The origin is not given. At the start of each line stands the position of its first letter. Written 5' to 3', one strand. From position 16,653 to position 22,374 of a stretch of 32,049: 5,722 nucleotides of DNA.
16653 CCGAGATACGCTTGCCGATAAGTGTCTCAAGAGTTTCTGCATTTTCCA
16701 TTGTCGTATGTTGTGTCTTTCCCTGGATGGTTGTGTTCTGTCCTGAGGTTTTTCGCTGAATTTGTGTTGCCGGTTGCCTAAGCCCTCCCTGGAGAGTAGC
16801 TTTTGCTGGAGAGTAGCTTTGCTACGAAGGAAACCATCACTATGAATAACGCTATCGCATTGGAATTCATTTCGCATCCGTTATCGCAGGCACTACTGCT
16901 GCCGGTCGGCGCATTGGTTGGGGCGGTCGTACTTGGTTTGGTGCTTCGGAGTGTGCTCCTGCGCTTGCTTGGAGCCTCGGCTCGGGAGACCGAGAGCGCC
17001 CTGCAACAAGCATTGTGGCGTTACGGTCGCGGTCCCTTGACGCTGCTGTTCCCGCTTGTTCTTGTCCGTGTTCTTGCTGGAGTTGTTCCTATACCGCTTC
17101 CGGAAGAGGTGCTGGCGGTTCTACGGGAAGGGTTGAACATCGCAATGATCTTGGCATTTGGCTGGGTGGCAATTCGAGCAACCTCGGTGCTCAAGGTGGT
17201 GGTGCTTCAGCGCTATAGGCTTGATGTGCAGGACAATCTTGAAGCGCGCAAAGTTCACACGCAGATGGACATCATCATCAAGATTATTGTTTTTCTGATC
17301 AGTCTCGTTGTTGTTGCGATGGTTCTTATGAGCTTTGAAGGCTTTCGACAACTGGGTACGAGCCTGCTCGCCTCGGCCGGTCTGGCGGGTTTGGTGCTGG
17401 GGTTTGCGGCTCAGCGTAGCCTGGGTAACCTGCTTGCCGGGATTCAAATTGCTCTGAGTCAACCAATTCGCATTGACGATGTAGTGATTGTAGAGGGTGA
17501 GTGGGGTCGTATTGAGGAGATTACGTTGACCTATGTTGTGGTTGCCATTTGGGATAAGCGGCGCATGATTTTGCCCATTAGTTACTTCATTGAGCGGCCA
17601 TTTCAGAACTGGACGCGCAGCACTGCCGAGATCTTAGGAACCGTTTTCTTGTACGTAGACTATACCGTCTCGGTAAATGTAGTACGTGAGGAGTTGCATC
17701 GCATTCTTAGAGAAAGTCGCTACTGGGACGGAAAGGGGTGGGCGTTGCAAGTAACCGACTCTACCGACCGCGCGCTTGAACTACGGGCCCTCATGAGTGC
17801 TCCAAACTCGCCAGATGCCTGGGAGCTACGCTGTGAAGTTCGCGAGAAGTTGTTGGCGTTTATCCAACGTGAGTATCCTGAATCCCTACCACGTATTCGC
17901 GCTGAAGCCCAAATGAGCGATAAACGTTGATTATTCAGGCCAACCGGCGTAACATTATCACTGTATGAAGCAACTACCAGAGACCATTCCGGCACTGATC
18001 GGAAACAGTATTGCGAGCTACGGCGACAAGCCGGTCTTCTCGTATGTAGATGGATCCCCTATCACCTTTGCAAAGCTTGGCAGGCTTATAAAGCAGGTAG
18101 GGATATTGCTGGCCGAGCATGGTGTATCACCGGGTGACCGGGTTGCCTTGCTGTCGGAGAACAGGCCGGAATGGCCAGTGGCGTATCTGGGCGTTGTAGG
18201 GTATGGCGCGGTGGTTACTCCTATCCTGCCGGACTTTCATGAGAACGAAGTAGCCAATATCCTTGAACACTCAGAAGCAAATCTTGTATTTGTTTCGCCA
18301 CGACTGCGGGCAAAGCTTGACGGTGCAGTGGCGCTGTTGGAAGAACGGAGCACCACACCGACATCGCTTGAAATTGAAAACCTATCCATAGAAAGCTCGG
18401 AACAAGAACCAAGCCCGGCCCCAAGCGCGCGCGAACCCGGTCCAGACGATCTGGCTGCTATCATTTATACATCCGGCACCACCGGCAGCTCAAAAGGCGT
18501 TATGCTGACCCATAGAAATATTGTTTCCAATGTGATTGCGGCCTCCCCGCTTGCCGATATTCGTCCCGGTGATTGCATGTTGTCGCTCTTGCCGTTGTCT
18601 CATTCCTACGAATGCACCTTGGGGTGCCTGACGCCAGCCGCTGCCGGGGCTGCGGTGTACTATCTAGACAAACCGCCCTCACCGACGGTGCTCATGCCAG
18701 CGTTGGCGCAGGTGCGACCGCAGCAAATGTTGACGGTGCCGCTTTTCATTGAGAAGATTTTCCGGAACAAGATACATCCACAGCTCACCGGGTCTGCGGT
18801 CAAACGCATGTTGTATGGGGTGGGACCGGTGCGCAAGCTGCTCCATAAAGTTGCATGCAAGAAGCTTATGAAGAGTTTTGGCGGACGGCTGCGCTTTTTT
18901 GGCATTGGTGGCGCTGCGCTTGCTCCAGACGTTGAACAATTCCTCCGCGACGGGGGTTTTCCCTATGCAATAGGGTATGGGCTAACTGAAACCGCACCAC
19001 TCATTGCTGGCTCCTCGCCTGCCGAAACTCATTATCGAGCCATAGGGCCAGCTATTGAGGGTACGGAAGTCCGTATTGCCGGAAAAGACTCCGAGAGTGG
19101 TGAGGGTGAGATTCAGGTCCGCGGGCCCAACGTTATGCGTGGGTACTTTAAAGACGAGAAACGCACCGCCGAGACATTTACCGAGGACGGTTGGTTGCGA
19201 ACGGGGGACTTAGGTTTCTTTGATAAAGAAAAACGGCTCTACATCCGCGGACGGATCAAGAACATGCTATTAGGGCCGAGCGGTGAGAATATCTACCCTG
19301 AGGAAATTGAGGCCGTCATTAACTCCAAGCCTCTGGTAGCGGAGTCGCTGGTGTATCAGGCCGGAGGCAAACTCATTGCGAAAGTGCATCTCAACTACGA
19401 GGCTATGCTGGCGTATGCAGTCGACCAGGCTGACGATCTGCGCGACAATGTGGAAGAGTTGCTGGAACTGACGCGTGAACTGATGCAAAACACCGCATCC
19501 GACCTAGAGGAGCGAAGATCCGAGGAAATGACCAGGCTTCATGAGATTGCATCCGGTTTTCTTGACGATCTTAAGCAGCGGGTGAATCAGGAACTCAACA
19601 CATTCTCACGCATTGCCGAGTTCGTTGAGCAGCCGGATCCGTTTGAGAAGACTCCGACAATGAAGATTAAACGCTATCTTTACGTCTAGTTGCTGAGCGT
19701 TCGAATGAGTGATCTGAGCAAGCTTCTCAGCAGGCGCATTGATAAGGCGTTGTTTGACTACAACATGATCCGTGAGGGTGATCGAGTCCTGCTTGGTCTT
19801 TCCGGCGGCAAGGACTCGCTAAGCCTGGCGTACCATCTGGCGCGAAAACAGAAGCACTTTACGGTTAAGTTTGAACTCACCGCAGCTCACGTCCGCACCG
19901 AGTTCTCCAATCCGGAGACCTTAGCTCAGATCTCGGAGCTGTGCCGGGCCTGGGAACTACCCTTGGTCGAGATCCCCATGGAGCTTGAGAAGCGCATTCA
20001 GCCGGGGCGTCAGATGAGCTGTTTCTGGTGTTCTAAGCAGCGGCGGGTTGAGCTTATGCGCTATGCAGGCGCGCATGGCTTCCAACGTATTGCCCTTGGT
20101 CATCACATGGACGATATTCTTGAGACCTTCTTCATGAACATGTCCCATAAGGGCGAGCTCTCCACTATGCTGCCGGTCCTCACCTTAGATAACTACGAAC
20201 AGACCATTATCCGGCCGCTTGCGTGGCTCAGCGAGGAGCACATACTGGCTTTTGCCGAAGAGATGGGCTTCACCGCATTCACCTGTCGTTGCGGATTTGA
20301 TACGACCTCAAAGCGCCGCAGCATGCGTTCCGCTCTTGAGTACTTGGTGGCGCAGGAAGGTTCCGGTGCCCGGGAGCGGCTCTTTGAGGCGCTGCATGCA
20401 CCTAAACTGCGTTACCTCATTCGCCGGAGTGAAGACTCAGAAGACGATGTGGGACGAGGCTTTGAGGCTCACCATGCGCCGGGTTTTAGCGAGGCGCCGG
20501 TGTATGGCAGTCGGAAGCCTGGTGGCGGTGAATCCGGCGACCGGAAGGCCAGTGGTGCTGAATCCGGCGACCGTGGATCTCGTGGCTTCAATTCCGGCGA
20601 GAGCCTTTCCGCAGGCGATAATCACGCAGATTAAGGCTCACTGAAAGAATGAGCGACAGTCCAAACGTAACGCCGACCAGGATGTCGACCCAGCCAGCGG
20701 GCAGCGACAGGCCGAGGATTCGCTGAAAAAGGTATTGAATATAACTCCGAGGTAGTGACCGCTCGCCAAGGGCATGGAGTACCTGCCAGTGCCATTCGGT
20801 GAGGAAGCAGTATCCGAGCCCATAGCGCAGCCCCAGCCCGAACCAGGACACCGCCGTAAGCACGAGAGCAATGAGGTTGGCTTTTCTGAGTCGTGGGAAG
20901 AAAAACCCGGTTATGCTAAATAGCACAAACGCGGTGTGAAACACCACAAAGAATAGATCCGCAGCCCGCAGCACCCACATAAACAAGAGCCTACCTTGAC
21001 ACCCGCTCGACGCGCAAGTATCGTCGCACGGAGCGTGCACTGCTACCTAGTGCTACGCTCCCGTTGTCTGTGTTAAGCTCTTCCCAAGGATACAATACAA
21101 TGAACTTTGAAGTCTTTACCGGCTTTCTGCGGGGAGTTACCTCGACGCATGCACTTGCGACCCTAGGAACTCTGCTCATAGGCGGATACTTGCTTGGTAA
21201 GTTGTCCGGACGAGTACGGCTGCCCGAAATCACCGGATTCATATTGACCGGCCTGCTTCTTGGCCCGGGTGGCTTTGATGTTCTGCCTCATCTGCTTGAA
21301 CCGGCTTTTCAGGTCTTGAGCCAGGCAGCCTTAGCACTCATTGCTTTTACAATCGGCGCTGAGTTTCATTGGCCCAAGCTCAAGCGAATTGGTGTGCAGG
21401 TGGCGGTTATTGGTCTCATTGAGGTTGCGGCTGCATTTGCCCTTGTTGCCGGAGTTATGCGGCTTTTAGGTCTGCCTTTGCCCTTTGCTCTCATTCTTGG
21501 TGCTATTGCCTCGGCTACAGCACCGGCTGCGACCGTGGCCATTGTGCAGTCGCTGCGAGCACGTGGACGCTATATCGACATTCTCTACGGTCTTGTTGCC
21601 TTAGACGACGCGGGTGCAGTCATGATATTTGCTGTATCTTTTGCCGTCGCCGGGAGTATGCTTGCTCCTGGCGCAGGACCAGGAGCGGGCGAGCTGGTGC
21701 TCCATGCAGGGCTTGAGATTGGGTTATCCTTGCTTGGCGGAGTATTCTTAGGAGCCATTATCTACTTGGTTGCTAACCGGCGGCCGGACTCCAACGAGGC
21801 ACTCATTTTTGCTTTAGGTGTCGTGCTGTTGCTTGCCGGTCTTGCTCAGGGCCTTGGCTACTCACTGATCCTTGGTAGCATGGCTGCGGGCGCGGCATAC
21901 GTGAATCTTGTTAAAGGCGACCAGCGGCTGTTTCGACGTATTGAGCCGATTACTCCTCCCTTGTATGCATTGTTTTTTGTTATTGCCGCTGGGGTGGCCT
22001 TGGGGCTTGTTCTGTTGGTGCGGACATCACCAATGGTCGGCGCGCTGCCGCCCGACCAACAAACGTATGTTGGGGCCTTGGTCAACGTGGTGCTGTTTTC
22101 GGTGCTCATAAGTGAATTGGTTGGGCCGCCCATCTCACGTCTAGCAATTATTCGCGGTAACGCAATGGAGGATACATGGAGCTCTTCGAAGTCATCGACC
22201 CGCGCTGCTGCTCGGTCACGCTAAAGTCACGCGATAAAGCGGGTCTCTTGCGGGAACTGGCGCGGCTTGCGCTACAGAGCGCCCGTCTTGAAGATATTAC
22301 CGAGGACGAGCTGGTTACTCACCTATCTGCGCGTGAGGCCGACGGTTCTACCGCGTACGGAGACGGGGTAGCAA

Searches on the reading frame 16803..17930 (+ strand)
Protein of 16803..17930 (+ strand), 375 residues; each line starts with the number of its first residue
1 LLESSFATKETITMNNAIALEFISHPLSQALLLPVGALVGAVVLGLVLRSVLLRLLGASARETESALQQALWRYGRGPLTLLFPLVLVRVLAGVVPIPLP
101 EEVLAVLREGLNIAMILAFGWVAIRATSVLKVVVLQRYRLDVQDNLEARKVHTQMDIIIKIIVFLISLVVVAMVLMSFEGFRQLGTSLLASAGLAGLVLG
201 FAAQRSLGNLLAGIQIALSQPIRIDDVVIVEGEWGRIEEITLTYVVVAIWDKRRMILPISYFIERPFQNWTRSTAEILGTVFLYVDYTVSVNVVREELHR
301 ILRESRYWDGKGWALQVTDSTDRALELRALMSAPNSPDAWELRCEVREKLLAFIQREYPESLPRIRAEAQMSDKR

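Call 24: search_protein_families(library=pfam, proteins=[window:16803-17930:+], max_evalue=0.001)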
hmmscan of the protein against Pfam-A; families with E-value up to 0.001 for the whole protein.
window:16803-17930:+ (375 aa): 2 families
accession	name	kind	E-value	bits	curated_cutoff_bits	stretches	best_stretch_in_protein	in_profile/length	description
PF00924.24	MS_channel_2nd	-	5.5e-13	49.3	20.2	1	206-272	2-68/68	Mechanosensitive ion channel, beta-domain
PF21088.3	MS_channel_1st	-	0.00033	21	23.1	1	160-204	1-42/42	Mechanosensitive ion channel, transmembrane helices 2/3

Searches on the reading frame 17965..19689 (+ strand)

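Call 24: search_protein_families(library=pfam, proteins=[window:17965-19689:+], max_evalue=0.001)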
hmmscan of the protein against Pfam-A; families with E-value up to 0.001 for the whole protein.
window:17965-19689:+ (574 aa): 1 family
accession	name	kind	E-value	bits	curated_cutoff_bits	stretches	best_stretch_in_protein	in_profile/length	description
PF00501.34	AMP-binding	-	7.7e-80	269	29.9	1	16-395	5-384/384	AMP-binding enzyme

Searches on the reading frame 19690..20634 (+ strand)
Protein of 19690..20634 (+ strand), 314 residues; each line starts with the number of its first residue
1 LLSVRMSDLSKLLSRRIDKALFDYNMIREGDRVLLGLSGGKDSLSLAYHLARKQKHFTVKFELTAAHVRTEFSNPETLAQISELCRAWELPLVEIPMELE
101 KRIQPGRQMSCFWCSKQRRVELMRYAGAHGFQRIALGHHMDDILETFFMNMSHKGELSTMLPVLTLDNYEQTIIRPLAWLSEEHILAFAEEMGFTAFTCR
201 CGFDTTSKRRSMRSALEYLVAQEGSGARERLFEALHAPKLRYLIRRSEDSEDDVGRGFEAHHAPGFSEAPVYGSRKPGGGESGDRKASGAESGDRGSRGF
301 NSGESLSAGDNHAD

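Call 24: search_protein_families(library=pfam, proteins=[window:19690-20634:+], max_evalue=0.001)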
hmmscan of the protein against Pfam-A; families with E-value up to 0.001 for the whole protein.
window:19690-20634:+ (314 aa): 1 family
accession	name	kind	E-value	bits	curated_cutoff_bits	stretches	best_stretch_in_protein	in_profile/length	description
PF01171.26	ATP_bind_3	-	5.7e-18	65.7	27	1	33-195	2-162/182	PP-loop family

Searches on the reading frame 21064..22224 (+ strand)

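Call 24: search_protein_families(library=pfam, proteins=[window:21064-22224:+], max_evalue=0.001)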
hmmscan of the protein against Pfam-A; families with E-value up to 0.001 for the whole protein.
window:21064-22224:+ (386 aa): 1 family
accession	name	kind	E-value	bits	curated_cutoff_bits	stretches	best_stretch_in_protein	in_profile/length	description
PF00999.27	Na_H_Exchanger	-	2.4e-30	106.1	26.2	1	41-306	8-269/375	Sodium/hydrogen exchanger, transmembrane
